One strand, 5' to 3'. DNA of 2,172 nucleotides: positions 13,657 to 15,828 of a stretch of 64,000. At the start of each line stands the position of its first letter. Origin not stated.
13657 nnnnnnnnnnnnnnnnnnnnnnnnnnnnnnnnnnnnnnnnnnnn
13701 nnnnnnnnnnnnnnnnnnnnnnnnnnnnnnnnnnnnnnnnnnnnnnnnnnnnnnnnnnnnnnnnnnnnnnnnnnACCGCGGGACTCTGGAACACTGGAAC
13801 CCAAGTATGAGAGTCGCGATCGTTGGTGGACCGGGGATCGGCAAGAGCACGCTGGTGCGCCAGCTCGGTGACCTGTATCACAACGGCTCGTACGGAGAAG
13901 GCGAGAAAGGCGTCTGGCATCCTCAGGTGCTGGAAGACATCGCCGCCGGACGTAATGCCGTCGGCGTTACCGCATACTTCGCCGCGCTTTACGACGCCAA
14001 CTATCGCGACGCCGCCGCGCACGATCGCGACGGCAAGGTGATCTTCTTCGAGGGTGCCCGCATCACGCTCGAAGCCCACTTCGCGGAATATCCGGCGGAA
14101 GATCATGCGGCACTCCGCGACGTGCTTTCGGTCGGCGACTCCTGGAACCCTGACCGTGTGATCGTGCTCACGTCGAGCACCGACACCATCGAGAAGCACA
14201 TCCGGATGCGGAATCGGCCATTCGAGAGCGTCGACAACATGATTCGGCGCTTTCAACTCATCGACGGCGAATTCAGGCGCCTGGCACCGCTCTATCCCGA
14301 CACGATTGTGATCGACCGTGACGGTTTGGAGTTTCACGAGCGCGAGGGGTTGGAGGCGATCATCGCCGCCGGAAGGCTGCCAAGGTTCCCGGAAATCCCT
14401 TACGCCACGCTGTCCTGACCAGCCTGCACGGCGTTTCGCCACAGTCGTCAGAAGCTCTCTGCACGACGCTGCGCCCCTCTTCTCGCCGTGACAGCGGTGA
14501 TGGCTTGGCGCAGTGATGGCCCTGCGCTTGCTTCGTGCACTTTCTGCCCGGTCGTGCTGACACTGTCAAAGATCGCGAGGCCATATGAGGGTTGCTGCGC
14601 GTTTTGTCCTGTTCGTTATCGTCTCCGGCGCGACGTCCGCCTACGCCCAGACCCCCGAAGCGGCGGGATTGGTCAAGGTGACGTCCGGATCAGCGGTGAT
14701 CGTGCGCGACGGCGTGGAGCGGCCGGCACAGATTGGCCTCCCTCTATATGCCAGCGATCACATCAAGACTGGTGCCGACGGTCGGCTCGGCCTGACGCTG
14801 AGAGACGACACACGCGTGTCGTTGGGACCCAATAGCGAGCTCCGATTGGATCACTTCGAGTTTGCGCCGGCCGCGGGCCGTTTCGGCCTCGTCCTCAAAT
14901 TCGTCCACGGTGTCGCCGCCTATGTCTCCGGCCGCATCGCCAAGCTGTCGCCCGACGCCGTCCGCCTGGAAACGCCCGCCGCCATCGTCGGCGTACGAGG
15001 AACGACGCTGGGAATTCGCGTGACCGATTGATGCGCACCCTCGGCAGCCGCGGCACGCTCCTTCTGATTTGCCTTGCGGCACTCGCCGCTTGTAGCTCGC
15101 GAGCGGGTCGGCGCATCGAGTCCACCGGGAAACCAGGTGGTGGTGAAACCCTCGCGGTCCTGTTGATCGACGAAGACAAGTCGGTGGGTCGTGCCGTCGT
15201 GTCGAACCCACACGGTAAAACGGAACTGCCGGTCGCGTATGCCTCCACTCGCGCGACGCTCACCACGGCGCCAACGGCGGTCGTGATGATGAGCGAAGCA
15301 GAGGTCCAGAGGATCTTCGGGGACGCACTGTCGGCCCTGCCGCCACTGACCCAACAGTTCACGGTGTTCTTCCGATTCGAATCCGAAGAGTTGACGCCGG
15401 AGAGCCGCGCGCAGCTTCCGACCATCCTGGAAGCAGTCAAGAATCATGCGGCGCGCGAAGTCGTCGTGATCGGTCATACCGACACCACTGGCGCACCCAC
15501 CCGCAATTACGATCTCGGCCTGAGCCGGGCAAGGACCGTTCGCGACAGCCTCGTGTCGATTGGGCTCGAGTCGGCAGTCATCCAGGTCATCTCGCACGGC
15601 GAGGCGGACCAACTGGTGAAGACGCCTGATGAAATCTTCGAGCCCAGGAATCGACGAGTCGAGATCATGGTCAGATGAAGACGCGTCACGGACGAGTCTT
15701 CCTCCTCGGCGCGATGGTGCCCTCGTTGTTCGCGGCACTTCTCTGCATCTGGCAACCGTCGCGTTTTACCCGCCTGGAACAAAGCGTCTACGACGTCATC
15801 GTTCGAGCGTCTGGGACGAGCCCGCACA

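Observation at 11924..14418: Aldo/keto reductase fused to a eukaryote-PNKP-like polynucleotide kinase and a catalytically degenerate HAD phosphatase, followed by a dNK-like kinase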

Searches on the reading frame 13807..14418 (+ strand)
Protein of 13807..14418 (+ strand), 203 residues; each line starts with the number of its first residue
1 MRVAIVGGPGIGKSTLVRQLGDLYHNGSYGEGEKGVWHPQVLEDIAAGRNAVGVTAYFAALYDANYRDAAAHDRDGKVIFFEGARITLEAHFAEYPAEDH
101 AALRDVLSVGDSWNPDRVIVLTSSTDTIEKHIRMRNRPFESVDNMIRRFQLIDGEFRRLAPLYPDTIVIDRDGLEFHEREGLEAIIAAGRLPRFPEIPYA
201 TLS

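Call 3: search_protein_families(library=pfam, proteins=[window:13807-14418:+], max_evalue=1)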
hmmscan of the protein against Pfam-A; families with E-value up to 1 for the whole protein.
window:13807-14418:+ (203 aa): 20 families
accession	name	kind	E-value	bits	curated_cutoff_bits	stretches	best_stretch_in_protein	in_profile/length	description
PF13521.12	AAA_28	-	6.2e-05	23.7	27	1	2-105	1-103/164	AAA domain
PF00005.33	ABC_tran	-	0.013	16.5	25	1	2-26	13-37/137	ABC transporter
PF13401.12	AAA_22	-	0.014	16.2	27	1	4-38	9-33/130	AAA domain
PF13191.12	AAA_16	-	0.018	16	32.6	1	3-25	27-49/167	AAA ATPase domain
PF20720.3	nSTAND3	-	0.018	15.2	27.2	1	3-26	20-43/155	Novel STAND NTPase 3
PF01712.25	dNK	-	0.019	15.2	27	1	102-141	111-149/203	Deoxynucleoside kinase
PF05729.18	NACHT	-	0.021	15.1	26.7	1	3-29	3-29/167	NACHT domain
PF01926.29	MMR_HSR1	-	0.029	14.9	21.9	1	2-20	1-19/113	50S ribosome-binding GTPase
PF13671.12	AAA_33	-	0.033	14.9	27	1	4-20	3-19/143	AAA domain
PF13479.12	AAA_24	-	0.041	14.2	27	1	2-22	4-24/195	AAA domain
PF07728.20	AAA_5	-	0.078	13.4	22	1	3-28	2-27/139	AAA domain (dynein-related subfamily)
PF13207.12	AAA_17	-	0.083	13.6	27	0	6-21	1-16/136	AAA domain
PF00004.35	AAA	-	0.13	13.2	21.2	0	4-20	2-18/131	ATPase family associated with various cellular activities (AAA)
PF03266.21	NTPase_1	-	0.14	12.4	23.9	1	2-24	1-23/168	NTPase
PF03308.22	MeaB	-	0.14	11.6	23.1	1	2-23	35-56/273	Methylmalonyl Co-A mutase-associated GTPase MeaB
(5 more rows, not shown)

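Call 4: search_protein_families(library=ncbifam, proteins=[window:13807-14418:+], max_evalue=1)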
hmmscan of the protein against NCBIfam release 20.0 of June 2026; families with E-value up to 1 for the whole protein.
window:13807-14418:+ (203 aa): 25 families
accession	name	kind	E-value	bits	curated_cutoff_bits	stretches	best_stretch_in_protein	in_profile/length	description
NF005988.0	PRK08099.1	equivalog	0.0013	17.9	201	1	2-133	233-357/411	multifunctional transcriptional regulator/nicotinamide-nucleotide adenylyltransferase/ribosylnicotinamide kinase NadR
TIGR01526.1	nadR_NMN_Atrans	equivalog_domain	0.0029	16.9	341.15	1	2-134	164-288/325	nicotinamide-nucleotide adenylyltransferase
TIGR00152.1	TIGR00152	equivalog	0.0072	16.2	65.55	1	3-25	2-24/188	dephospho-CoA kinase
NF003012.0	PRK03839.1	equivalog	0.013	15.5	152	1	1-22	1-22/180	putative kinase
NF005576.0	PRK07261.1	equivalog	0.013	15.3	224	1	1-25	1-25/171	DNA topology modulation protein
NF006958.0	PRK09435.1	equivalog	0.016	14.2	329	1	1-22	58-79/333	methylmalonyl Co-A mutase-associated GTPase MeaB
NF010248.0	PRK13695.1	equivalog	0.022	14.5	156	1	1-24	4-27/180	NTPase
NF011325.0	PRK14738.1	equivalog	0.023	13.9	263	1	115-189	123-195/206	guanylate kinase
NF005994.0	PRK08118.1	equivalog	0.032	14.3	215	1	2-23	3-24/172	DNA topology modulation protein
TIGR03796.1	NHLM_micro_ABC1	equivalog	0.045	11.9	853.3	1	2-26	507-531/710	NHLP family bacteriocin export ABC transporter peptidase/permease/ATPase subunit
TIGR00231.1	small_GTP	domain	0.052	13.3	42.5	1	1-31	4-35/164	GTP-binding protein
NF000355.4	ribo_prot_ABC_F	equivalog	0.056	12.3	380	1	2-21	30-49/499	ribosomal protection-like ABC-F family protein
NF005320.0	PRK06851.1-6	equivalog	0.061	12.2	556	1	4-29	36-61/363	hypothetical protein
NF040905.2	GguA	equivalog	0.061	11.7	810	1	4-30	31-57/500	multiple monosaccharide ABC transporter ATP-binding protein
TIGR00750.1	lao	equivalog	0.07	12.2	240.75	1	2-23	36-57/300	methylmalonyl Co-A mutase-associated GTPase MeaB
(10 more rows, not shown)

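Call 15: find_homologous_proteins(query=window:13807-14415:+)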
Query window:13807-14415:+ (203 aa): 3159 proteins with E <= 0.001 among 4228 candidates; the best 120 are listed.
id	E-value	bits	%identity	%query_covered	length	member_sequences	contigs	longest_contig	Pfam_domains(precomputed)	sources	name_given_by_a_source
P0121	7.2e-129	445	98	100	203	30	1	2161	-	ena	-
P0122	1.5e-125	435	96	100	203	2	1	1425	-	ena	-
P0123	7.3e-121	419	91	100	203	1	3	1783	-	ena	-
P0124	4.7e-117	407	90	100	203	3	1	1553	PF13521.13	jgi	jgi:deoxyadenosine/deoxycytidine kinase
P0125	1.4e-116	405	89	100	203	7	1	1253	-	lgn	-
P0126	6.9e-113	393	88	98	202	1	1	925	-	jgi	jgi:deoxyadenosine/deoxycytidine kinase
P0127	1.3e-112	392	88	100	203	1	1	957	-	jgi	jgi:deoxyadenosine/deoxycytidine kinase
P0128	3.1e-109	381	86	98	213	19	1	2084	-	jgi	jgi:deoxyadenosine/deoxycytidine kinase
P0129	2.2e-108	378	83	100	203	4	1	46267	PF13521.13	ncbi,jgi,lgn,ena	-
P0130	5.3e-107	374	82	100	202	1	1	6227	-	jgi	jgi:hypothetical protein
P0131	6.8e-107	374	82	100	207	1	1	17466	PF13521.13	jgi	jgi:deoxyadenosine/deoxycytidine kinase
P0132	2.2e-106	372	83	99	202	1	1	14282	PF13521.13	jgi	jgi:deoxyadenosine/deoxycytidine kinase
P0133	2.4e-106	372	85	98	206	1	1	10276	-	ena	-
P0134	4.0e-106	371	82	100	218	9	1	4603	-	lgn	-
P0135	9.5e-106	370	80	100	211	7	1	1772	-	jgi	-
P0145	4.5e-105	368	82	98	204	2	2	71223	-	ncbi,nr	ncbi:MAG: hypothetical protein HYR75_01845 [Gemmatimonadetes bacterium]|nr:hypothetical protein [Gem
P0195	7.3e-104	364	82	98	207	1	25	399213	-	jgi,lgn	jgi:deoxyadenosine/deoxycytidine kinase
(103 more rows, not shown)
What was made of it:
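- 13807..14418 (+): Neighbouring 203-aa P-loop protein with a nucleoside/nucleotide-kinase fold. Adjacent, but not a conserved partner. Its own very conserved family at ~80% identity (call 15).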

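Call 16: find_encoding_contigs(protein=P0195, flank=5000, max_places=4)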
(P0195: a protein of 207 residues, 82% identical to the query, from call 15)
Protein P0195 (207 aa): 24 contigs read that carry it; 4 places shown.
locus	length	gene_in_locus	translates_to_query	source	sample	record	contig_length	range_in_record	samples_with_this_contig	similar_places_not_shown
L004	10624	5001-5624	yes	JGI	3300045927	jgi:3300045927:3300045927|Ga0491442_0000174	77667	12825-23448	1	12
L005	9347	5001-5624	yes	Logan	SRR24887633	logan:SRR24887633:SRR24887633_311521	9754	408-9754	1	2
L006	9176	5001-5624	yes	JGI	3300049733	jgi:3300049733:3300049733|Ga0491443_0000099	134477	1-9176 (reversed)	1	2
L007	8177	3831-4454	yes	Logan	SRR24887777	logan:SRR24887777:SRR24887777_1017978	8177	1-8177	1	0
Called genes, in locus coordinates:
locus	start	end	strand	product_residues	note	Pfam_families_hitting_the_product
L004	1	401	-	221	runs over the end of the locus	PF07588:DUF1554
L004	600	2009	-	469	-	PF01266:DAO (weak), PF01494:FAD_binding_3 (weak), PF04820:Trp_halogenase (faint), PF07992:Pyr_redox_2 (faint), PF12831:FAD_oxidored (faint), PF13450:NAD_binding_8 (weak)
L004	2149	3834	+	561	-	PF13231:PMT_2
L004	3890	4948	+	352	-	-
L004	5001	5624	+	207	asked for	-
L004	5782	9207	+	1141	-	PF13620:CarboxypepD_reg, PF25183:OMP_b-brl_4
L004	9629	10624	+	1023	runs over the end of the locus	PF00450:Peptidase_S10, PF12146:Hydrolase_4 (faint), PF00975:Thioesterase (faint), PF00450:Peptidase_S10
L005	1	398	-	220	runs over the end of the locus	PF07588:DUF1554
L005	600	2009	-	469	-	PF01266:DAO (weak), PF01494:FAD_binding_3 (weak), PF04820:Trp_halogenase (faint), PF07992:Pyr_redox_2 (faint), PF12831:FAD_oxidored (faint), PF13450:NAD_binding_8 (weak)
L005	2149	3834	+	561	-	PF13231:PMT_2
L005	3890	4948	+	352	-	-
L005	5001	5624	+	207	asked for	-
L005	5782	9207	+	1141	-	PF13620:CarboxypepD_reg, PF25183:OMP_b-brl_4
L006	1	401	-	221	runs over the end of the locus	PF07588:DUF1554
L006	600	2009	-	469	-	PF01266:DAO (weak), PF01494:FAD_binding_3 (weak), PF04820:Trp_halogenase (faint), PF07992:Pyr_redox_2 (faint), PF12831:FAD_oxidored (faint), PF13450:NAD_binding_8 (weak)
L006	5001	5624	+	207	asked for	-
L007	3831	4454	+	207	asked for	-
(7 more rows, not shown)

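Call 17: find_encoding_contigs(protein=P0145, flank=5000, max_places=2)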
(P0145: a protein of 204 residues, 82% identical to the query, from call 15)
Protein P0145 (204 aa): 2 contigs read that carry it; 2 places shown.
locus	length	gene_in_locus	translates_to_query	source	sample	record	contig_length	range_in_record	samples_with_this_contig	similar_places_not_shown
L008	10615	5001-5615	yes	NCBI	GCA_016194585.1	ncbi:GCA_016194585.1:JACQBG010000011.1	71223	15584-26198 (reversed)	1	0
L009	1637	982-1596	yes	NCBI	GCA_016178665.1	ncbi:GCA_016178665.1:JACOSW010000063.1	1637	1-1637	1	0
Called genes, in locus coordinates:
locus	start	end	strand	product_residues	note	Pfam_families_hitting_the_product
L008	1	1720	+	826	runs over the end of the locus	PF07626:PSD3, PF07637:PSD5, PF07631:PSD4, PF07627:PSCyt3, PF07624:PSD2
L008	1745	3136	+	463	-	PF07586:HXXSHH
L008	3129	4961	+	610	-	PF12796:Ank_2, PF13637:Ank_4, PF00023:Ank (weak), PF13637:Ank_4 (weak), PF13857:Ank_5 (weak), PF12796:Ank_2, PF13637:Ank_4, PF13857:Ank_5, +5 more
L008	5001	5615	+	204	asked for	-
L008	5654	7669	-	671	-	PF07715:Plug, PF00593:TonB_dep_Rec_b-barrel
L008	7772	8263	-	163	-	-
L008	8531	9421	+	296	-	PF02219:MTHFR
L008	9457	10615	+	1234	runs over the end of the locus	PF02574:S-methyl_trans, PF00809:Pterin_bind, PF02607:B12-binding_2, PF02310:B12-binding, PF02965:Met_synt_B12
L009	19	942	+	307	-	PF12796:Ank_2, PF13637:Ank_4, PF13857:Ank_5, PF00023:Ank, PF13606:Ank_3 (weak)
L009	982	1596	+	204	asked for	-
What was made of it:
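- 13807..14418 (+): Contexts differ (calls 16, 17).
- The small kinase family sits in unrelated contexts elsewhere (calls 16, 17).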

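Call 59: search_protein_families(library=phrogs, proteins=[window:13807-14415:+], max_evalue=0.1)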
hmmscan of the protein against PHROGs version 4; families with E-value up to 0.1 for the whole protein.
window:13807-14415:+ (203 aa): 5 families
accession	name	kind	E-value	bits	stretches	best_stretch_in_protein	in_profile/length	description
phrog_2107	-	other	0.013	16.2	1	1-23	4-26/201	thymidylate kinase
phrog_800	-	head and packaging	0.023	14.3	1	3-87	35-124/511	terminase small subunit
phrog_761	-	other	0.025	15.2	0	114-150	134-164/362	thymidylate kinase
phrog_1297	-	other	0.042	13.9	1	4-23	29-48/356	ATPase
phrog_2071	-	other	0.045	14.5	0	4-22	20-38/282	ATPase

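Call 69: search_solved_structures(query=A4, max_evalue=1, show_alignments=1)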
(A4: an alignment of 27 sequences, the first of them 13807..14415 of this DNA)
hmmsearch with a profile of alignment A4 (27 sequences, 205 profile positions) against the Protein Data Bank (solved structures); distinct sequences matched with E-value up to 1: 52.
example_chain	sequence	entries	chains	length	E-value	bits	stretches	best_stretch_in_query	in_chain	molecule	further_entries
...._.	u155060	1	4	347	0.00046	23.2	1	3-134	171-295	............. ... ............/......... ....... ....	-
1mky_A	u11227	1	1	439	0.008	19.1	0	3-42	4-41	Probable GTP-binding protein engA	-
5dn8_A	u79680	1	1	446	0.03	17.3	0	2-20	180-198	GTPase Der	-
1lw7_A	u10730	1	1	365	0.031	17.2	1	3-134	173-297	TRANSCRIPTIONAL REGULATOR NADR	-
9uan_B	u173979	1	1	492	0.046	16.6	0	2-41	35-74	miniGq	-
3j8g_X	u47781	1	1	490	0.053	16.4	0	2-19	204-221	GTPase Der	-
6fwx_A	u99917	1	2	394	0.09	15.7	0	75-104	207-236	Titin,Titin,Titin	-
2yv4_A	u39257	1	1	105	0.1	15.5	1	76-139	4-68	Hypothetical protein PH0435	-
7xw9_A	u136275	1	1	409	0.11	15.4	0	2-40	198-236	Guanine nucleotide-binding protein G(q) subunit alpha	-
9bht_C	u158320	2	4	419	0.15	15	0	4-27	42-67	CiSeptin-7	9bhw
1ye8_A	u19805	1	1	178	0.16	14.9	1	1-40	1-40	Hypothetical UPF0334 kinase-like protein AQ_1292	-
7rpj_A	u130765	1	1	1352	0.17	14.8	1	37-81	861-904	Protein dispatched homolog 1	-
7e2h_E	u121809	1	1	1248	0.2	14.5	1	37-81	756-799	Protein dispatched homolog 1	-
23pi_A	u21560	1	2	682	0.2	14.5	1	2-25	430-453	Iron-sulfur clusters transporter ABCB7, mitochondrial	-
23pg_A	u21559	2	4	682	0.2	14.5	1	2-25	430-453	Iron-sulfur clusters transporter ABCB7, mitochondrial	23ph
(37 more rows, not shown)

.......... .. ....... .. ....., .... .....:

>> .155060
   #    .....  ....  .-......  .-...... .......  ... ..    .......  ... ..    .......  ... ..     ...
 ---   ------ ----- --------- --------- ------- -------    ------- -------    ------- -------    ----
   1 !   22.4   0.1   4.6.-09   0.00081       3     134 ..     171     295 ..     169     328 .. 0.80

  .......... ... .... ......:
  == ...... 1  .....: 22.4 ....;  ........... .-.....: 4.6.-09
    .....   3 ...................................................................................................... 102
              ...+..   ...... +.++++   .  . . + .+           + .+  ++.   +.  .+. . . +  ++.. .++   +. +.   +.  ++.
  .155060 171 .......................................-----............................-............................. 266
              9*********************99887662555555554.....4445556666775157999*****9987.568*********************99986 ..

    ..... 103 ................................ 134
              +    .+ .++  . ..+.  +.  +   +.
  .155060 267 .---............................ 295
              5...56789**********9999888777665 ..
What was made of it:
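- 13807..14418 (+): Best sequence match NadR RNK, 4.6e-4 (call 69).
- On Deoxynucleoside kinase family (PF01712), for the downstream gene 13807..14418: The best solved sequence match is NadR RNK at 4.6e-4 (call 69).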

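Call 79: predict_structure(alignment_id=A4)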
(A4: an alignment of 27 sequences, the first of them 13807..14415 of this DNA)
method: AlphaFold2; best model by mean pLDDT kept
length: 203 residues; sequences in the alignment: 27
mean_pLDDT: 85.2   pTM: 0.81
mean pLDDT of the five models: 85.2, 82.9, 82.2, 80.8, 75.2
residues with pLDDT >= 90: 84; 70-90: 100; 50-70: 17; < 50: 2
segments of 3 or more residues with pLDDT < 50: none
pLDDT, mean of each block of 10 residues (from residue 1): 89 87 68 75 92 90 72 74 88 94 90 89 86 71 86 94 93 88 94 85 76
secondary structure, 60 per line:
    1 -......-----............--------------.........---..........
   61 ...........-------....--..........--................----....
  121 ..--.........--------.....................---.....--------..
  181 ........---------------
elements in order: E2-7 H13-24 H39-47 H51-71 E79-82 H85-94 H97-112 E117-122 H125-133 H142-162 E166-170 H179-188

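Call 82: fold_search(model_id=the predicted structure, library=pdb)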
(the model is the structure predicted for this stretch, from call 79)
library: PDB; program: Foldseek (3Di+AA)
matches with E <= 10: 1239; with E <= 0.001: 87
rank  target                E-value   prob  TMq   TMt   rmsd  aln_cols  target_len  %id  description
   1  3cm0                  2.0e-05  1.00  0.43  0.47  12.8       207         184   18  Crystal structure of adenylate kinase from Thermus thermophilus HB8 (released 2008-09-23)
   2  4s2e_A                2.3e-05  1.00  0.56  0.59  14.2       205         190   20  Phosphate ion bound Crystal structure of thymidylate kinase (aq_969) from Aquifex Aeolicus VF5 (released 2016-01-20)
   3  2pbr_A                2.7e-05  1.00  0.50  0.52  14.7       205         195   19  Crystal structure of thymidylate kinase (aq_969) from Aquifex Aeolicus VF5 (released 2007-10-02)
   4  5xb5_A                3.8e-05  1.00  0.50  0.53  14.8       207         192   20  Crystal structure of R90A mutant of thymidylate kinase (aq_969) from Aquifex Aeolicus VF5 (released 2017-06-28)
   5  2noa_B                4.5e-05  1.00  0.51  0.47  16.1       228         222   16  The structure of deoxycytidine kinase complexed with lamivudine and ADP. (released 2007-02-13)
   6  4tmk                  4.5e-05  1.00  0.45  0.43  15.0       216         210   20  COMPLEX OF E. COLI THYMIDYLATE KINASE WITH THE BISUBSTRATE INHIBITOR TP5A (released 1998-11-25)
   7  4s2e_B                5.7e-05  1.00  0.50  0.52  14.4       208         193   19  Phosphate ion bound Crystal structure of thymidylate kinase (aq_969) from Aquifex Aeolicus VF5 (released 2016-01-20)
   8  2no1_A                6.7e-05  1.00  0.49  0.43  15.6       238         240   15  C4S dCK variant of dCK in complex with D-dC+ADP (released 2007-07-03)
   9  5xai_B                8.0e-05  1.00  0.53  0.56  14.6       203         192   21  dTMP bound Crystal structure of thymidylate kinase (aq_969) from Aquifex Aeolicus VF5 (released 2017-06-28)
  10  5xb5_B                8.5e-05  1.00  0.50  0.53  14.8       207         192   20  Crystal structure of R90A mutant of thymidylate kinase (aq_969) from Aquifex Aeolicus VF5 (released 2017-06-28)
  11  2jaq_B                1.4e-04  1.00  0.51  0.55  15.3       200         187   16  Structure of deoxyadenosine kinase from M. mycoides with bound dCTP (released 2007-01-03)
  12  2no9_A                1.5e-04  1.00  0.51  0.43  16.1       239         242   15  The structure of deoxycytidine kinase complexed with troxacitabine and ADP. (released 2007-02-13)
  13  4q1c_B                1.6e-04  1.00  0.53  0.48  15.6       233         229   14  Human dCK C4S-S74E mutant in complex with UDP and the inhibitor 8 {2,2'-[{4-[(2R)-4-{[(4,6-diaminopyrimidin-2-yl)sulfa (released 2014-11-05)
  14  3kfx_B                1.6e-04  1.00  0.49  0.43  16.1       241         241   15  Human dCK complex with 5-Me dC and ADP (released 2010-09-15)
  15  3uxm_B                1.7e-04  1.00  0.48  0.48  14.6       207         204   19  Structure Guided Development of Novel Thymidine Mimetics targeting Pseudomonas aeruginosa Thymidylate Kinase: from Hit (released 2012-02-01)
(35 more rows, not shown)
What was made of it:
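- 13807..14418 (+): Foldseek hits TMPK, dCK and AK with TM ~0.5 (call 82).
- On Deoxynucleoside kinase family (PF01712), for the downstream gene 13807..14418: Foldseek places TMPK, dCK, dAK, AK and NadR at similar scores (E ~1e-5, TM ~0.5; call 82).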

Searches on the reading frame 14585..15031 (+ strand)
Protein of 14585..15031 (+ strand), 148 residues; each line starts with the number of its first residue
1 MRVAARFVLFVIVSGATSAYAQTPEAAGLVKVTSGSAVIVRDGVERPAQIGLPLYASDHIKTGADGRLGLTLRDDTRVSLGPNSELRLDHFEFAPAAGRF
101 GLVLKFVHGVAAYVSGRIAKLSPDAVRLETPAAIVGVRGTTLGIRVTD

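Call 62: search_protein_families(library=pfam, proteins=[window:14585-15031:+], max_evalue=0.001)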
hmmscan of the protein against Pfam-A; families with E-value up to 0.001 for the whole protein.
window:14585-15031:+ (148 aa): 1 family
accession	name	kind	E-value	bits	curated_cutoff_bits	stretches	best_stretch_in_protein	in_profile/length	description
PF04773.18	FecR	-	1.4e-09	38.7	24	1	58-145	1-81/97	FecR protein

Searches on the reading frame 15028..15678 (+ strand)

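Call 62: search_protein_families(library=pfam, proteins=[window:15028-15678:+], max_evalue=0.001)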
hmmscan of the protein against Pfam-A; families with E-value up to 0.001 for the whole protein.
window:15028-15678:+ (216 aa): 1 family
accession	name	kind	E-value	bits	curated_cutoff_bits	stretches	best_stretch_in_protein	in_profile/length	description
PF00691.25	OmpA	-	1.2e-15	58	27.2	1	114-203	1-92/98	OmpA family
